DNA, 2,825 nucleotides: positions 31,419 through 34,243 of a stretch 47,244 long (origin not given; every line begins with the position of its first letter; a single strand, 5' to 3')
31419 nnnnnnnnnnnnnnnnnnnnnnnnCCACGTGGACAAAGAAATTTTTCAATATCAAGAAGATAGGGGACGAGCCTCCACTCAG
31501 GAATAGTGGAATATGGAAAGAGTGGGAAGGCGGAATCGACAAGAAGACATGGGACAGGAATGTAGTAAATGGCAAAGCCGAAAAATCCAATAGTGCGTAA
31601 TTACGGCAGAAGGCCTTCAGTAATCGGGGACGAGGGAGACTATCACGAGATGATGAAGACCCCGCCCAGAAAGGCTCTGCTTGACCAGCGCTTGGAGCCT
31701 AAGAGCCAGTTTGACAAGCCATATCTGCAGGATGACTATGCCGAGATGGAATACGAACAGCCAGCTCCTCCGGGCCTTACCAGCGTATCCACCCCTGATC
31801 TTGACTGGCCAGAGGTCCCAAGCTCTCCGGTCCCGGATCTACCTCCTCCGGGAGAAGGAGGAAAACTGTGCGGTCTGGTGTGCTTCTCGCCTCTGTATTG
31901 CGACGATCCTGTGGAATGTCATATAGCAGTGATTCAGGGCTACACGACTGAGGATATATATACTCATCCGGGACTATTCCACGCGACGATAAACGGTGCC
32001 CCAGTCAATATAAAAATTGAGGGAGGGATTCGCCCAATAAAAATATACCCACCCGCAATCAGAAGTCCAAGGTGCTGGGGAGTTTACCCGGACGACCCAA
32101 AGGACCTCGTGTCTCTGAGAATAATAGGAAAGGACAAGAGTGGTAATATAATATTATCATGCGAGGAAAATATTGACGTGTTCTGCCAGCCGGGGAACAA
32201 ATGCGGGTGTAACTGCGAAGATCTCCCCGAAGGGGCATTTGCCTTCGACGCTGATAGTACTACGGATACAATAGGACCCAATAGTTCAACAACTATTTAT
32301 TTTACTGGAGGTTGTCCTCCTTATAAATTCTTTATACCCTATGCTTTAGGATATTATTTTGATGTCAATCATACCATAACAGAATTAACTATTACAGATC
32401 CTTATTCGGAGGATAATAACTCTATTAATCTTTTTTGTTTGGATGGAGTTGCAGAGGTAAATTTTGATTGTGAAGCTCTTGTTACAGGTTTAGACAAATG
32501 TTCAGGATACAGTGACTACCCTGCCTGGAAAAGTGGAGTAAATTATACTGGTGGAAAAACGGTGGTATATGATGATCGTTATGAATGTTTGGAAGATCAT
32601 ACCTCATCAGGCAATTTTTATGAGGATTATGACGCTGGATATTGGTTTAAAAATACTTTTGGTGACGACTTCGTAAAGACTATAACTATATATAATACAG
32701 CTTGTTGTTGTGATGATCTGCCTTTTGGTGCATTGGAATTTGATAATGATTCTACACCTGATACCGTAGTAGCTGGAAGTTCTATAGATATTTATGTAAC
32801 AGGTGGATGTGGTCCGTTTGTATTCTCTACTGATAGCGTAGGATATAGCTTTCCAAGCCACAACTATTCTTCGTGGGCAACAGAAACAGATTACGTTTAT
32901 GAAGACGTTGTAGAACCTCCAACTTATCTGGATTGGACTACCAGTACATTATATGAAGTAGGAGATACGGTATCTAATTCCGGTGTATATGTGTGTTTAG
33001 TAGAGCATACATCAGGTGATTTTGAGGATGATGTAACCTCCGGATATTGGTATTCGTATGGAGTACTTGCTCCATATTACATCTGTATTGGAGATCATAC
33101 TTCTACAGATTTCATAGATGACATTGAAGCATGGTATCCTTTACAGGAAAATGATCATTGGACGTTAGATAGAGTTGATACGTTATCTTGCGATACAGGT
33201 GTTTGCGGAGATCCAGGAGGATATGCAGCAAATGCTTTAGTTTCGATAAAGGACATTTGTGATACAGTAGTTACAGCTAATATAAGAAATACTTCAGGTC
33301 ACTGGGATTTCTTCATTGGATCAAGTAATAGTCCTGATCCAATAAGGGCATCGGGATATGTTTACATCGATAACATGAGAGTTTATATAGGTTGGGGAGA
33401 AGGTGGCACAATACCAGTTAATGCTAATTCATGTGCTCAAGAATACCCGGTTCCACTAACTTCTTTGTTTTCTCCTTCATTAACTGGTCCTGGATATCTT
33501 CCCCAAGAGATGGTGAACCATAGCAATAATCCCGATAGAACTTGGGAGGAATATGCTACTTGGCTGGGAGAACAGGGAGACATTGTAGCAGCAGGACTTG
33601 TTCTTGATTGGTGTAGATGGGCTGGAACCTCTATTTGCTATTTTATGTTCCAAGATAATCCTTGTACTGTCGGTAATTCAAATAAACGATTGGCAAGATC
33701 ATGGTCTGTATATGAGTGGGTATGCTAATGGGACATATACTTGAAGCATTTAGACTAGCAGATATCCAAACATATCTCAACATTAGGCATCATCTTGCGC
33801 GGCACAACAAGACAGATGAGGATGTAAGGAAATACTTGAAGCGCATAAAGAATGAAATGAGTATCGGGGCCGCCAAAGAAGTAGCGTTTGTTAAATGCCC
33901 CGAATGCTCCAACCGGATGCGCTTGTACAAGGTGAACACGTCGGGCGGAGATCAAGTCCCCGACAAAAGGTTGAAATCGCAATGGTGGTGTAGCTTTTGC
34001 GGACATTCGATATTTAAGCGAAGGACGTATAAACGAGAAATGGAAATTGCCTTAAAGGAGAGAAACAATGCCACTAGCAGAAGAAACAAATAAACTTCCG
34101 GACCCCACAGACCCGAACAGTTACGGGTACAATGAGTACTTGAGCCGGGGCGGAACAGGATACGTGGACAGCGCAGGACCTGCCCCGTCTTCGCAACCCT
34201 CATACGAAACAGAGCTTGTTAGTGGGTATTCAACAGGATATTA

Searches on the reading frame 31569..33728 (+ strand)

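Call 47: search_protein_families(library=pfam, proteins=[window:31569-33728:+], max_evalue=0.01)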
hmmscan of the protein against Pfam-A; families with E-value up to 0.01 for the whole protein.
window:31569-33728:+ (719 aa): 1 family
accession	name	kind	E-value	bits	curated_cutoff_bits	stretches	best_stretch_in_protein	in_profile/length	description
PF02839.19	CBM_5_12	-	4e-07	30.4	26.2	2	319-351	1-34/44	Carbohydrate-binding module family 5/12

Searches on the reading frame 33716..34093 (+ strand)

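Call 47: search_protein_families(library=pfam, proteins=[window:33716-34093:+], max_evalue=0.01)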
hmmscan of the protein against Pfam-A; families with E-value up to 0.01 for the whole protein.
window:33716-34093:+ (125 aa): 1 family
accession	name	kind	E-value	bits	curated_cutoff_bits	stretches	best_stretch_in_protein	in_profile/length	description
PF12760.12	Zn_ribbon_IS1595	-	0.001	19.4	25.4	1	53-97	18-45/46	Transposase zinc-ribbon domain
